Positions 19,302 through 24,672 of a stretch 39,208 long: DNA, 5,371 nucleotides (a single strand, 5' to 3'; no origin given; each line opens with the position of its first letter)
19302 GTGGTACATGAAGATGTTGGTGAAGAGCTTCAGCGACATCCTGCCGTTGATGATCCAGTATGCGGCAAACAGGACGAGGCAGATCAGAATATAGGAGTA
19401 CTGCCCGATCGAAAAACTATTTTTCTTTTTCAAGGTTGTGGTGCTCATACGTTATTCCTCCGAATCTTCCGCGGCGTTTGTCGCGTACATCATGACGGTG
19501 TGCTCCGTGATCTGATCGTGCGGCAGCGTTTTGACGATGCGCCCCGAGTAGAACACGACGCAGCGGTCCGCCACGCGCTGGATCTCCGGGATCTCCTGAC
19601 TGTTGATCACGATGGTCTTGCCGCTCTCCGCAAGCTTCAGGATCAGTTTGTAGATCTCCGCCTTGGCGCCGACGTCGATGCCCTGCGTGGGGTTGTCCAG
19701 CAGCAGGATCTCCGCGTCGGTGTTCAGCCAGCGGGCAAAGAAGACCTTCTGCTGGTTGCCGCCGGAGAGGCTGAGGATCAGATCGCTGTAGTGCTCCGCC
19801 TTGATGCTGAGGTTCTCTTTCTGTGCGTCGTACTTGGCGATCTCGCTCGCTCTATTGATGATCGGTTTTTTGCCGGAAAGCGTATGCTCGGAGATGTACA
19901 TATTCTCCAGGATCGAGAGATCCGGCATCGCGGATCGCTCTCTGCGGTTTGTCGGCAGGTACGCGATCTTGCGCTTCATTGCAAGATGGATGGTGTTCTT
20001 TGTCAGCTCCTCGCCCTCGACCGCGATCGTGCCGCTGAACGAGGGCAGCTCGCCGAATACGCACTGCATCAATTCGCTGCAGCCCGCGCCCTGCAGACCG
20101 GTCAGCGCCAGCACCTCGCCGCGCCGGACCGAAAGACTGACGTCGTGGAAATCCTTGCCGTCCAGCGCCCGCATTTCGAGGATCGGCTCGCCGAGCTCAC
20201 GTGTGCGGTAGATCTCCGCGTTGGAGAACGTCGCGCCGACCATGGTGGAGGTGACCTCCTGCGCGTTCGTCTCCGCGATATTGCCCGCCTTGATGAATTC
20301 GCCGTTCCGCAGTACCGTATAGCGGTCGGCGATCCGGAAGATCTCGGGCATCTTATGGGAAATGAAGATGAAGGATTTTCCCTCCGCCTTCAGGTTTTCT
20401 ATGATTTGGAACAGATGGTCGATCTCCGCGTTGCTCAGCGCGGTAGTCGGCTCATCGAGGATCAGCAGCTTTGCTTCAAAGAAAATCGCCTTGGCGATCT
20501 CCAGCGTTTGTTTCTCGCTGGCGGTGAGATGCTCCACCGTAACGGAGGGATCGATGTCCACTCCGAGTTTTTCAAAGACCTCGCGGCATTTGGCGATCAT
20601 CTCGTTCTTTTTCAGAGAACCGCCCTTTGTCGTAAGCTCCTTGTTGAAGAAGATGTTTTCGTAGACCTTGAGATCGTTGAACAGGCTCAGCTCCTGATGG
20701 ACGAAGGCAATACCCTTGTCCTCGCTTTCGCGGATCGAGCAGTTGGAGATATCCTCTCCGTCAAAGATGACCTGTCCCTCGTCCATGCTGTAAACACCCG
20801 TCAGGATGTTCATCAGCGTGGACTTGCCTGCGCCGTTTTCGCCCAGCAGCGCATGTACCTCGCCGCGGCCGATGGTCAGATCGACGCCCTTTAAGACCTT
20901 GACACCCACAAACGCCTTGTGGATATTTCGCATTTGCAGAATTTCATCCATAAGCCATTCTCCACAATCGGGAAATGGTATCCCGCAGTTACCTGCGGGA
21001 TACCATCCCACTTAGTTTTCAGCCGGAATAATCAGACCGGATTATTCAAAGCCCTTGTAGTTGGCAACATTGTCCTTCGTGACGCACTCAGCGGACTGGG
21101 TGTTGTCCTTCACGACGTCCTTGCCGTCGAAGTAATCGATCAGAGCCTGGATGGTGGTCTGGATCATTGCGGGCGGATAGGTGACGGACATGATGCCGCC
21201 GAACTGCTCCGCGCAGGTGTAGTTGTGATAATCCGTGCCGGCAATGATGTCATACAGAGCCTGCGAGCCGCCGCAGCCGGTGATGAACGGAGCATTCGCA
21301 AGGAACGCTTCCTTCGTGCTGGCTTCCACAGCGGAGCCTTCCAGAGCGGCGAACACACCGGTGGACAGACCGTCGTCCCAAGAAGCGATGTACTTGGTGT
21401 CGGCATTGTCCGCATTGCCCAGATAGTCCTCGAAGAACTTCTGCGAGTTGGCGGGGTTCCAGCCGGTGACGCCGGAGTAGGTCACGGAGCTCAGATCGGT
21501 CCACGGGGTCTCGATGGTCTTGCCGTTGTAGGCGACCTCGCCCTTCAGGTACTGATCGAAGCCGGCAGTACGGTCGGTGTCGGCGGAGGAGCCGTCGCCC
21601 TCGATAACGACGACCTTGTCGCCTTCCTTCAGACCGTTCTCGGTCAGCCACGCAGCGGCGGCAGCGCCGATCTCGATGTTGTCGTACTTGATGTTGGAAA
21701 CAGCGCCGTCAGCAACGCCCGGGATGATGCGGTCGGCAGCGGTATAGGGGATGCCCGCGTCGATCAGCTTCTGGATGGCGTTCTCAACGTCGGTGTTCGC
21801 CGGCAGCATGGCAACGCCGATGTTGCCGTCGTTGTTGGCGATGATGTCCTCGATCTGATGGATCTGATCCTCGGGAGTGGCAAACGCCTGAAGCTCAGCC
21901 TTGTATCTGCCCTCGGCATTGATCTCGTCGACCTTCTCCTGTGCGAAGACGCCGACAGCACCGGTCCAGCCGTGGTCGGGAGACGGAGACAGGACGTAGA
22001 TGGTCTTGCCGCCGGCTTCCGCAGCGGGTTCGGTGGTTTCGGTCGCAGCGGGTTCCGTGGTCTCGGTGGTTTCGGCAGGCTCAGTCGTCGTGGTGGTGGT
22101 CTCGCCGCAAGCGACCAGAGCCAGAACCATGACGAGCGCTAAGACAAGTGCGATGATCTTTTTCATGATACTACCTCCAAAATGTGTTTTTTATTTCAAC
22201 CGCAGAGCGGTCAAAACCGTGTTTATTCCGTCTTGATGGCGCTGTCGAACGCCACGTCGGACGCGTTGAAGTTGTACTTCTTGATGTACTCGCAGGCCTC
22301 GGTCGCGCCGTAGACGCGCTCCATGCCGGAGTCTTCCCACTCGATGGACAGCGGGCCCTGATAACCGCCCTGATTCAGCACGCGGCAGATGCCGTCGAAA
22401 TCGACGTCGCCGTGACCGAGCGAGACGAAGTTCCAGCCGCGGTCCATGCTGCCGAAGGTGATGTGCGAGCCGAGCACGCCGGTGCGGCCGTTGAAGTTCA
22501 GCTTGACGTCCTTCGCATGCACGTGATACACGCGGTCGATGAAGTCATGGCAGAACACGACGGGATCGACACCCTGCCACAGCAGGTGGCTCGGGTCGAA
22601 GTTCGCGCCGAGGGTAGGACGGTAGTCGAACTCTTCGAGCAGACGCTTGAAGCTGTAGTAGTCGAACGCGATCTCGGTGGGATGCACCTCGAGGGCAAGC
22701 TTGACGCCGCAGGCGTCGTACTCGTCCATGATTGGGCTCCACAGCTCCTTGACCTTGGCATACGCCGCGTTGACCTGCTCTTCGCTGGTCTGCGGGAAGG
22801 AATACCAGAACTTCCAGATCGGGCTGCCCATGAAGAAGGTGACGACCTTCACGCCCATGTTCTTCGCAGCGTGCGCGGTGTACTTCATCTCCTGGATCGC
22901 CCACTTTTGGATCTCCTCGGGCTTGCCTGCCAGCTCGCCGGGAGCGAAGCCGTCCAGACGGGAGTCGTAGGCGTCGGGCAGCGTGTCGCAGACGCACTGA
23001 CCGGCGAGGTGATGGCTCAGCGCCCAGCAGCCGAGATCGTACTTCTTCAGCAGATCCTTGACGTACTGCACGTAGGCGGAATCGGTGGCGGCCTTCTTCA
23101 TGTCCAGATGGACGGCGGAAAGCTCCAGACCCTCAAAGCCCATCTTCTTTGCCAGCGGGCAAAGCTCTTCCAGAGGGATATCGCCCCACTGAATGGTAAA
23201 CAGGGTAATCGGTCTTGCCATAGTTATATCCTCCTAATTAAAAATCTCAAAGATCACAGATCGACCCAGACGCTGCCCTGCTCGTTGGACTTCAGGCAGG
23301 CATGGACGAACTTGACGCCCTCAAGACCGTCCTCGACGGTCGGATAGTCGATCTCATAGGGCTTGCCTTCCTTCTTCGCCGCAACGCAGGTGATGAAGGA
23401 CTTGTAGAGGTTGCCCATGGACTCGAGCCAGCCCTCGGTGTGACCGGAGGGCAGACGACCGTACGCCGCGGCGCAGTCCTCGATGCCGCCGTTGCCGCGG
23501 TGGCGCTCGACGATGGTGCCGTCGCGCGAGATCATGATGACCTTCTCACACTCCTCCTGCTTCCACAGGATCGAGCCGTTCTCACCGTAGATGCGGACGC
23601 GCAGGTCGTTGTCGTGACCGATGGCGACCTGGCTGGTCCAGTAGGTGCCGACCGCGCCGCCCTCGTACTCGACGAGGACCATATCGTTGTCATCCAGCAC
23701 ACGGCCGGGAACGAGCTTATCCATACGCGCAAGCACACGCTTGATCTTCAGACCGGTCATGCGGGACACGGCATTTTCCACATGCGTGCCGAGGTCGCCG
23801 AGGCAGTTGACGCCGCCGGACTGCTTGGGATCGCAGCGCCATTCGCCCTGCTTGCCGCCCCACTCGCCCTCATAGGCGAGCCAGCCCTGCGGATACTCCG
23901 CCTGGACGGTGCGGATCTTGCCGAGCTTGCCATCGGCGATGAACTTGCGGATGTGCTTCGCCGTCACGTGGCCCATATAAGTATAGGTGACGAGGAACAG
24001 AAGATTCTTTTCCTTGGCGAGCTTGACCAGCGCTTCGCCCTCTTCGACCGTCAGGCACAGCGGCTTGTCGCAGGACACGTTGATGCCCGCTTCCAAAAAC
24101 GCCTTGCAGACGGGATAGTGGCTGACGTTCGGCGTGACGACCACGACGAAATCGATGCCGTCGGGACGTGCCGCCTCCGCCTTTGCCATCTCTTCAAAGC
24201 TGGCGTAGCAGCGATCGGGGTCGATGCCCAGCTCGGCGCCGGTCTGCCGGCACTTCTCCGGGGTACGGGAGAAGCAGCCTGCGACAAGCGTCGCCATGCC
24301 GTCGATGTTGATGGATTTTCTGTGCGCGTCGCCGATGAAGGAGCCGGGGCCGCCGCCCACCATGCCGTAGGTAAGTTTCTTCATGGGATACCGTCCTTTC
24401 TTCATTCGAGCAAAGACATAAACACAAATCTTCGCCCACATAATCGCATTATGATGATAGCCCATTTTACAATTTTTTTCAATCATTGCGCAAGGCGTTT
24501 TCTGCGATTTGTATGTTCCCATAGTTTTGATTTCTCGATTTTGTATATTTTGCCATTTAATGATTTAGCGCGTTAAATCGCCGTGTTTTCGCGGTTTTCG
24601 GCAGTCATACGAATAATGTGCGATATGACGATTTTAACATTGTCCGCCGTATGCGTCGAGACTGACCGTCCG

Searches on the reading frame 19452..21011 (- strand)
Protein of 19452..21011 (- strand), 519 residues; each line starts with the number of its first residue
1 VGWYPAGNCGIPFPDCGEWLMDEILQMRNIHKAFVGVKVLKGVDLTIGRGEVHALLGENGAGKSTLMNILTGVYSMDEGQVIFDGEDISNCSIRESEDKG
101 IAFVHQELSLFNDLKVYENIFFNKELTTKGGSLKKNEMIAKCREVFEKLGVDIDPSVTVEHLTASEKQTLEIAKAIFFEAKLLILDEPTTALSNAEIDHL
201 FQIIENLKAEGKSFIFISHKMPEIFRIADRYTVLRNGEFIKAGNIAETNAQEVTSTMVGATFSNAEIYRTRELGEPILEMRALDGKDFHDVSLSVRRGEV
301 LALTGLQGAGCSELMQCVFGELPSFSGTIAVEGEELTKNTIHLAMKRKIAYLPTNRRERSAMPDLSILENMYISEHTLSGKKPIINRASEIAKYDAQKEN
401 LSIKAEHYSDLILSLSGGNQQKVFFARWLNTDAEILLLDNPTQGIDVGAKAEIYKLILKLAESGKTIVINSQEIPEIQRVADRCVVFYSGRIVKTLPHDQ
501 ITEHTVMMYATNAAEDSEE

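Call 11: search_protein_families(library=pfam, proteins=[window:19452-21011:-], max_evalue=0.00001)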
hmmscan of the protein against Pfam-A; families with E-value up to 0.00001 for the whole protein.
window:19452-21011:- (519 aa): 2 families
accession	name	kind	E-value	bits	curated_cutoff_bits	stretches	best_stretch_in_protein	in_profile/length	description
PF00005.33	ABC_tran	-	5.9e-58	195.8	25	2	40-190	1-137/137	ABC transporter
PF13304.12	AAA_21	-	6.5e-10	40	27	0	52-171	1-126/304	AAA domain, putative AbiEii toxin, Type IV TA system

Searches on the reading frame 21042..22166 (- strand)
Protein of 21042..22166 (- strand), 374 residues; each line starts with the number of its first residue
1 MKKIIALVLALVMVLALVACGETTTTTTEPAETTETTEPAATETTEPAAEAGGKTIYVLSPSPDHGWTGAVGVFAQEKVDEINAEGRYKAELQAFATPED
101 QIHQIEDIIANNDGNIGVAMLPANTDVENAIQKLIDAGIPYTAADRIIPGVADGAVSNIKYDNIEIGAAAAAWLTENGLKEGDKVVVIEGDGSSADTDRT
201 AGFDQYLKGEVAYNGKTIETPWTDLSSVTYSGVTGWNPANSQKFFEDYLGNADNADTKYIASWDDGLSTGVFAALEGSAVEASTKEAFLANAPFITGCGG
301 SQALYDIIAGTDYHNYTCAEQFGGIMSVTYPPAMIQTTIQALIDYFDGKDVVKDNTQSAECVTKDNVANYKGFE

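Call 11: search_protein_families(library=pfam, proteins=[window:21042-22166:-], max_evalue=0.00001)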
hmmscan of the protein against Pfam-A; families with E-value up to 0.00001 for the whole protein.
window:21042-22166:- (374 aa): 1 family
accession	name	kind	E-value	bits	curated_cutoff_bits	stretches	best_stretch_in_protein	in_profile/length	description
PF13407.12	Peripla_BP_4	-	1.2e-27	97.6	35.1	1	56-349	1-257/258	Periplasmic binding protein domain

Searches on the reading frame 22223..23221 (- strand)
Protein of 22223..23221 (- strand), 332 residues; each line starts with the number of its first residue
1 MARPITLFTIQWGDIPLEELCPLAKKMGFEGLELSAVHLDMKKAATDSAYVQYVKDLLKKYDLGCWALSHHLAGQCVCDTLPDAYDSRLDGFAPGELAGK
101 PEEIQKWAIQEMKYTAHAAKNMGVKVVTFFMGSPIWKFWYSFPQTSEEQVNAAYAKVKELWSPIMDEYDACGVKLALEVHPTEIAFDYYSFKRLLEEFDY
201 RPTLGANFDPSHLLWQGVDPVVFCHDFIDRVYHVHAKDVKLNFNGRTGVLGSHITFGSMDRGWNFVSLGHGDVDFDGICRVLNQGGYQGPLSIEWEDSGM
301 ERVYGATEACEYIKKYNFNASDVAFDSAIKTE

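Call 11: search_protein_families(library=pfam, proteins=[window:22223-23221:-], max_evalue=0.00001)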
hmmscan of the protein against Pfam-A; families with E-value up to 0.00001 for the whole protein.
window:22223-23221:- (332 aa): 1 family
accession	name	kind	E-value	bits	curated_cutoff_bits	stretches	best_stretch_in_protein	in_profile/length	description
PF01261.30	AP_endonuc_2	-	7.6e-39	134.3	31.1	1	23-315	3-248/249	Xylose isomerase-like TIM barrel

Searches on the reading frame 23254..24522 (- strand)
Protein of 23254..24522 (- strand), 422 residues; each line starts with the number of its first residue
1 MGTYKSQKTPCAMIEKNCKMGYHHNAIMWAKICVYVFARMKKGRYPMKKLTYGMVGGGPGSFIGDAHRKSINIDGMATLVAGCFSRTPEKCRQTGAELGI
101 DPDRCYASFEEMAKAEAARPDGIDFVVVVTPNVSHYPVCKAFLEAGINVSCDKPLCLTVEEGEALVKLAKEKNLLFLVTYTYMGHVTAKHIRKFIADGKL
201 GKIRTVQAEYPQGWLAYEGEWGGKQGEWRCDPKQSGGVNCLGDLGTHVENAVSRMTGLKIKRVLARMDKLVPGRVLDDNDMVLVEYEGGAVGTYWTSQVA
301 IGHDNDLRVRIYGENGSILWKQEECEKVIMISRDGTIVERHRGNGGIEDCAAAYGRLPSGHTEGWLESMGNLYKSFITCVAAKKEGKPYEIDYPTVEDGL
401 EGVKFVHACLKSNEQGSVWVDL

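Call 11: search_protein_families(library=pfam, proteins=[window:23254-24522:-], max_evalue=0.00001)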
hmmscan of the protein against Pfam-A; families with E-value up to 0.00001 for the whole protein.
window:23254-24522:- (422 aa): 3 families
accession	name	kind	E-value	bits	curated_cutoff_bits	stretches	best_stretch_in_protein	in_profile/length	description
PF22725.1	GFO_IDH_MocA_C3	-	3.2e-26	92.2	27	1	190-318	3-123/124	GFO/IDH/MocA C-terminal domain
PF02894.22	GFO_IDH_MocA_C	-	3.2e-24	86.4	22.9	1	192-422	1-218/218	Oxidoreductase family, C-terminal alpha/beta domain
PF01408.29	GFO_IDH_MocA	-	6.5e-21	75.7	24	1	51-179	2-119/120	Oxidoreductase family, NAD-binding Rossmann fold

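Call 50: find_encoding_contigs(protein=window:23254-24522:-, flank=10000, max_places=4)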
Protein window:23254-24522:- (422 aa): 1 contig read that carries it; 1 place shown.
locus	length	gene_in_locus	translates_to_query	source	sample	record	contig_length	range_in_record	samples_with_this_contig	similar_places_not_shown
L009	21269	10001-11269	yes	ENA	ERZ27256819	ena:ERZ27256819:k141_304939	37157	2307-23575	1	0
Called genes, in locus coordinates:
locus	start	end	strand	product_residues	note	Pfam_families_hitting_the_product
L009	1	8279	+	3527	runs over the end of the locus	?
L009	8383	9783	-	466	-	-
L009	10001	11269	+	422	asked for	PF01408:GFO_IDH_MocA, PF02894:GFO_IDH_MocA_C, PF22725:GFO_IDH_MocA_C3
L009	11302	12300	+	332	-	PF01261:AP_endonuc_2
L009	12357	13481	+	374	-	PF13407:Peripla_BP_4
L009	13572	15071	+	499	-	PF00005:ABC_tran, PF13304:AAA_21 (faint), PF00005:ABC_tran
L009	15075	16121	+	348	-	PF02653:BPD_transp_2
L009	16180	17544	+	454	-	PF01554:MatE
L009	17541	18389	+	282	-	PF00106:adh_short, PF01370:Epimerase (faint), PF08659:KR (weak), PF13561:adh_short_C2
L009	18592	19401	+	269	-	PF09515:Thia_YuaJ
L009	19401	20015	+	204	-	PF04263:TPK_catalytic, PF04265:TPK_B1_binding (weak)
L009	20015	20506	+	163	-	PF03167:UDG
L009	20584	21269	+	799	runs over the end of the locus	PF01074:Glyco_hydro_38N, PF09261:Alpha-mann_mid, PF07748:Glyco_hydro_38C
